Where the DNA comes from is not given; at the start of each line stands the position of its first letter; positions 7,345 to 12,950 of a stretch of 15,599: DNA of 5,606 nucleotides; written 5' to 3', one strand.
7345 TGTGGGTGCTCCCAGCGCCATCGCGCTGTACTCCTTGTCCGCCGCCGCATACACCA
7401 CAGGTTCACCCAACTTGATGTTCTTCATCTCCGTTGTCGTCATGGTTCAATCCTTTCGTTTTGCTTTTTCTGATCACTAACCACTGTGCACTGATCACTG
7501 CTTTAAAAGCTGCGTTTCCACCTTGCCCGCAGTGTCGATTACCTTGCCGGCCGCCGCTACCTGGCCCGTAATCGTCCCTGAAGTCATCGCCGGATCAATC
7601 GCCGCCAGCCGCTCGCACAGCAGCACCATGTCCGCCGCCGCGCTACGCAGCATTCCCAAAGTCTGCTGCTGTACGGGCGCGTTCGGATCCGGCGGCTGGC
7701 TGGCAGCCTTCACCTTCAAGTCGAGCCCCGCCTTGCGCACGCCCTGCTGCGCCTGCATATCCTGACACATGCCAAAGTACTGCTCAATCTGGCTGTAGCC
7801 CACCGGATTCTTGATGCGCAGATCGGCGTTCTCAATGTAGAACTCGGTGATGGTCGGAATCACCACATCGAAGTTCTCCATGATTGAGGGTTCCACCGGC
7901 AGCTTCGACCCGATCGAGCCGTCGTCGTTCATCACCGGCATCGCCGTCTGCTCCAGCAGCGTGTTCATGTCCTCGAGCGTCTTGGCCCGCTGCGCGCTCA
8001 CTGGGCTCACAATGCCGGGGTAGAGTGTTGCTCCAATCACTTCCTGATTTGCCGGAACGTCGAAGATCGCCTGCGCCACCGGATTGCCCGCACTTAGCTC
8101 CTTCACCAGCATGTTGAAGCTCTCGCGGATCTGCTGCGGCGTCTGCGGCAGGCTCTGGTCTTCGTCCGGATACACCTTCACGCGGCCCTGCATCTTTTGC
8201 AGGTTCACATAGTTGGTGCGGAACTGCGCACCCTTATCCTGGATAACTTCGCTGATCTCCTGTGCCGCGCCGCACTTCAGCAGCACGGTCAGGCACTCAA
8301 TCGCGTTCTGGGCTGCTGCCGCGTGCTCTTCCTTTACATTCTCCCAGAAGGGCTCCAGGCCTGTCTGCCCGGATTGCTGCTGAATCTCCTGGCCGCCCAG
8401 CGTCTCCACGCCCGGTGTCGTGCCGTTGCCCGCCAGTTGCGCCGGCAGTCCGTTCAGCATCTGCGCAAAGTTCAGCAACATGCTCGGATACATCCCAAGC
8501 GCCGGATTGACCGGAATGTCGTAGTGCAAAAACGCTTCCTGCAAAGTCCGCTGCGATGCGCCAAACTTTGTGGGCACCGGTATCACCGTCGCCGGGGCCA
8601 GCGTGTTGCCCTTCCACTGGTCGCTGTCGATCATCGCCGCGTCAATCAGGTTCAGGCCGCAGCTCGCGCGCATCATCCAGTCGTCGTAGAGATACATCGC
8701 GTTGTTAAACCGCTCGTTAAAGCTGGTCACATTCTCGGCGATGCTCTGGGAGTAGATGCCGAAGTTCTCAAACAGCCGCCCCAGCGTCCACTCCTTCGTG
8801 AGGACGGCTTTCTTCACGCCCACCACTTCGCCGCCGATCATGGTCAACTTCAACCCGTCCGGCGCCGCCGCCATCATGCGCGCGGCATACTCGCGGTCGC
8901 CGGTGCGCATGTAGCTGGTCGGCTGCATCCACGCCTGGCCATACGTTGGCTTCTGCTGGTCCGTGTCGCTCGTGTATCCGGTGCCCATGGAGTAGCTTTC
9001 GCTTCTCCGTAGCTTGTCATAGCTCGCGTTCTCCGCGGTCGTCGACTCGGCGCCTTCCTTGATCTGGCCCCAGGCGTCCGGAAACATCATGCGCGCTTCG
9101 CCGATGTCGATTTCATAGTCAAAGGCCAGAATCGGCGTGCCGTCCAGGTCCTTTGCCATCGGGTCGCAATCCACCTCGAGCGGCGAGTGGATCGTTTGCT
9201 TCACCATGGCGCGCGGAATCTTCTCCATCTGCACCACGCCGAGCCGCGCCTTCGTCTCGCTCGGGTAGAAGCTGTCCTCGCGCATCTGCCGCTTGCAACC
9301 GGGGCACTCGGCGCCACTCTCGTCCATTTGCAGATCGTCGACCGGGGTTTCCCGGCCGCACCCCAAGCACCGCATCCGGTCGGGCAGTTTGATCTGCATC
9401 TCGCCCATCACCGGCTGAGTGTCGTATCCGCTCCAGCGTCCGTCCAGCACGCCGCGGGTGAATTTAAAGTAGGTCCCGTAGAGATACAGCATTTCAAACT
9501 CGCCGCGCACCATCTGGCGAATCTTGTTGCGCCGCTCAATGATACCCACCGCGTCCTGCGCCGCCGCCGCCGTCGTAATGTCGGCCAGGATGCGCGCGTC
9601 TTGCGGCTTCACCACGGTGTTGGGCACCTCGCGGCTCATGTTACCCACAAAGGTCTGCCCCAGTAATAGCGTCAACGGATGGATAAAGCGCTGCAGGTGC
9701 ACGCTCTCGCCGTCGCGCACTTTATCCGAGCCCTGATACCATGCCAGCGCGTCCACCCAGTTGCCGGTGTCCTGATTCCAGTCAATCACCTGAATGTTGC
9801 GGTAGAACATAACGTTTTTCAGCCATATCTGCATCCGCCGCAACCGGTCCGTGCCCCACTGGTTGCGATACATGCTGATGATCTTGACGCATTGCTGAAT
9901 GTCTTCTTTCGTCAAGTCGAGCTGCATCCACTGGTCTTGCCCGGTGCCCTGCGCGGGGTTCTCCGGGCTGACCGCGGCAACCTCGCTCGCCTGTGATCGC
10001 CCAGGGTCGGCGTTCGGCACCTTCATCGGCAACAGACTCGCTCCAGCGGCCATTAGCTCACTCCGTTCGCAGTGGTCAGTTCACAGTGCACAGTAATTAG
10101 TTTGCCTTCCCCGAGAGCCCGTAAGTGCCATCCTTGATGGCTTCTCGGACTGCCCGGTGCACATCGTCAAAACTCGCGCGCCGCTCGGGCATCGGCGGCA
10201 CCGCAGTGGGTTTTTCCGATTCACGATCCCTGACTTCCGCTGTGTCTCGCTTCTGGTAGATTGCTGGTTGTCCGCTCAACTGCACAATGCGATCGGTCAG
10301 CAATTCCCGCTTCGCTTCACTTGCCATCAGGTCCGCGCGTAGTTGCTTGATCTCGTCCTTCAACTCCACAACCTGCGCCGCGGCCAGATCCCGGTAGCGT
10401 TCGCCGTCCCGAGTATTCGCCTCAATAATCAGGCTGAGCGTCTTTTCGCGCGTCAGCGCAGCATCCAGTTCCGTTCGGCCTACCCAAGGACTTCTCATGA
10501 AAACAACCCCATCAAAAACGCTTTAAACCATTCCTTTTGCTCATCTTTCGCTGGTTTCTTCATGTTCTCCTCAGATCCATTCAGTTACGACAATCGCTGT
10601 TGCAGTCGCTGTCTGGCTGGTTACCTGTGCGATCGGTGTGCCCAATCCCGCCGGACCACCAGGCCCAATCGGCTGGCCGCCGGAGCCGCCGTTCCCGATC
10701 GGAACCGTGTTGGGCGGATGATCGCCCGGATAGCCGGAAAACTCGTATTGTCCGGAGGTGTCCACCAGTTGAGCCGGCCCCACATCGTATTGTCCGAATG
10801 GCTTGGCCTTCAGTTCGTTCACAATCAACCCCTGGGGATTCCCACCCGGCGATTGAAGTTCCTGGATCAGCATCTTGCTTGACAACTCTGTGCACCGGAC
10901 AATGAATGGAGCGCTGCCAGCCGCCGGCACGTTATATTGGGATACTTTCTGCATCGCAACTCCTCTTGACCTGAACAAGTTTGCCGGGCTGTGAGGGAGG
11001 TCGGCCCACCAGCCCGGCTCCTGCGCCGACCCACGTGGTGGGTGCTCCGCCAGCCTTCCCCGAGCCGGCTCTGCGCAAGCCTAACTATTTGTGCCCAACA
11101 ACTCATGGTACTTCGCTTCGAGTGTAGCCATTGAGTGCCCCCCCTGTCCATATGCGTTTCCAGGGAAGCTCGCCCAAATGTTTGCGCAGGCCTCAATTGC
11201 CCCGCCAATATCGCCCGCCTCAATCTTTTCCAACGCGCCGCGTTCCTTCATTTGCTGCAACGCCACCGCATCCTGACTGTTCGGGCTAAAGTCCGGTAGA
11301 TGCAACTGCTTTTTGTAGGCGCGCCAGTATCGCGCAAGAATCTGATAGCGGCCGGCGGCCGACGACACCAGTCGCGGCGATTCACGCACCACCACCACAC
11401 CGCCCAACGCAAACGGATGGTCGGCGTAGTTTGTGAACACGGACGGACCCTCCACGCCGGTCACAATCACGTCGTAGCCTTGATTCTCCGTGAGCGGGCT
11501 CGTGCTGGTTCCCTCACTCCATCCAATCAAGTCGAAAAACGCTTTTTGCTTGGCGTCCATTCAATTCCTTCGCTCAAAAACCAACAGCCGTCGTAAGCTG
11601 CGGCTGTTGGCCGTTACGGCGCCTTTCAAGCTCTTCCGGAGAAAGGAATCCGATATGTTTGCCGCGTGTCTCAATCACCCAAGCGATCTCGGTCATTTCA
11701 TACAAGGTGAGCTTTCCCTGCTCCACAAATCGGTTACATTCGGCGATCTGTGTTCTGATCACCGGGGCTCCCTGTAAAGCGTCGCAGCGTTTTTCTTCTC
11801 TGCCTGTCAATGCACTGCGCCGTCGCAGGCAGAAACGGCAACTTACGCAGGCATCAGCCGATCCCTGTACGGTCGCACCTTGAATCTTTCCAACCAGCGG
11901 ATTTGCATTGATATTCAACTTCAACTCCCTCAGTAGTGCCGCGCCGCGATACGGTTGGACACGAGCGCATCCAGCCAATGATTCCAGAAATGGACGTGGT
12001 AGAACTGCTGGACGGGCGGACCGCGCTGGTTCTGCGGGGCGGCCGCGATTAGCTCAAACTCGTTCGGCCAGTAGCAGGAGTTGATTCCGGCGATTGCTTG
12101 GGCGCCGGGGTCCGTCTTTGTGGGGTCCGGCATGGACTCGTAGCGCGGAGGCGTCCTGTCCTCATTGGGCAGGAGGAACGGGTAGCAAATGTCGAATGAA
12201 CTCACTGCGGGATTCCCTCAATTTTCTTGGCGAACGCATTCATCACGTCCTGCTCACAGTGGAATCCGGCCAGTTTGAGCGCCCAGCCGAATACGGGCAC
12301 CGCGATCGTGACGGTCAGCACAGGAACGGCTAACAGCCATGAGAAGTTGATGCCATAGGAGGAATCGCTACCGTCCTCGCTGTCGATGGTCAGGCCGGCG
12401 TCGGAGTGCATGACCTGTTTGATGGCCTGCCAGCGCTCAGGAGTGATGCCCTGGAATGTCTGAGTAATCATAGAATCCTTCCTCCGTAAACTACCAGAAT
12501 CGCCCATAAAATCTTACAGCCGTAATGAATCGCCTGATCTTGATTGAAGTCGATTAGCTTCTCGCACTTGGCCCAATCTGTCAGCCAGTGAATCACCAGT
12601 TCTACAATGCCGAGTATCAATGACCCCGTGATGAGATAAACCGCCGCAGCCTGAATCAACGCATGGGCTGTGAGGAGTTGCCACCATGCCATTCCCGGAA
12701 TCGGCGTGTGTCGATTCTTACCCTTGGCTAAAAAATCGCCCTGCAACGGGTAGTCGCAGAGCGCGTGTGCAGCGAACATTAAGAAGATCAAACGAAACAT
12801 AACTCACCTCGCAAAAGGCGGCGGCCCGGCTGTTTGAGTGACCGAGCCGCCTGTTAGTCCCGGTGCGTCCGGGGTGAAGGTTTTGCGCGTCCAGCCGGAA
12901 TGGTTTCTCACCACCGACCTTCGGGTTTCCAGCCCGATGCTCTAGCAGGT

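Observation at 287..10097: Spacers of the virion module consist of phased 7-nt arrays: (C/U)AG-N4 or CUG-N4 on the mRNA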

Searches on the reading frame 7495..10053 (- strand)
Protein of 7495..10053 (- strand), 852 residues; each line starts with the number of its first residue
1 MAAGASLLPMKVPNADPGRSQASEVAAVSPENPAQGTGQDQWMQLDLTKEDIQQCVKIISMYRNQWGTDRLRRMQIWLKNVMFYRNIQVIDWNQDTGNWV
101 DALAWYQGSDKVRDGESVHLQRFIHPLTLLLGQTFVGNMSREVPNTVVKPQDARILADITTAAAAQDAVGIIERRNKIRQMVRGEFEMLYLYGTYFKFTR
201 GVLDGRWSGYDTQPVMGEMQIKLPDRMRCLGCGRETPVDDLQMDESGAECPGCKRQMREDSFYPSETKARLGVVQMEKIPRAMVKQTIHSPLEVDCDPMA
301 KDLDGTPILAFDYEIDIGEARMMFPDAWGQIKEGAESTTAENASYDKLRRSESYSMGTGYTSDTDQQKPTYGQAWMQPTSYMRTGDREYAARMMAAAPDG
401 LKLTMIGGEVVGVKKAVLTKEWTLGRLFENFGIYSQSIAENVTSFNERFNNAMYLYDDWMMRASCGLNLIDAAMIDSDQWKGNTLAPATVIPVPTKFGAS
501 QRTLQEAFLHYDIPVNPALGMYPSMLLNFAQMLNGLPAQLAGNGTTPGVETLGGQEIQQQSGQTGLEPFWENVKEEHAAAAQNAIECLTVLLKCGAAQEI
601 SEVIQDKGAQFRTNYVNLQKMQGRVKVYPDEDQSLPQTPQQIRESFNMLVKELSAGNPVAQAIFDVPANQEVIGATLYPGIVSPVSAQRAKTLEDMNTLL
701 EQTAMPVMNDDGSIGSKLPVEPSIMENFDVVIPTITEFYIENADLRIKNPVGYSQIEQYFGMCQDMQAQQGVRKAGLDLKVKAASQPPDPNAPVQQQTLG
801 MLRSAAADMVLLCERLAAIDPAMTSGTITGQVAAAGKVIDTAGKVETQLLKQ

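Call 6: search_protein_families(library=pfam, proteins=[window:7495-10053:-], max_evalue=0.01)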
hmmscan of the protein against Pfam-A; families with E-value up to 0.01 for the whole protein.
window:7495-10053:- (852 aa): 0 families

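Call 7: search_protein_families(library=phrogs, proteins=[window:7495-10053:-], max_evalue=0.01)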
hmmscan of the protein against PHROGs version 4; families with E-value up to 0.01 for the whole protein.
window:7495-10053:- (852 aa): 0 families

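Call 48: search_solved_structures(query=window:7495-10053:-, max_evalue=1)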
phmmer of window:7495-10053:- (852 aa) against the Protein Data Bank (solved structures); distinct sequences matched with E-value up to 1: 0.

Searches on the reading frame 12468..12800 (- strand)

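Call 74: search_protein_families(library=pfam, proteins=[window:12468-12800:-], max_evalue=0.01)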
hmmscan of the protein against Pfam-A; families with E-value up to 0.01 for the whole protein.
window:12468-12800:- (110 aa): 1 family
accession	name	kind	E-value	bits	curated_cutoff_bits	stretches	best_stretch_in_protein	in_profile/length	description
PF11750.13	DUF3307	-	4e-08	33.8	23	1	5-99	2-105/127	Protein of unknown function (DUF3307)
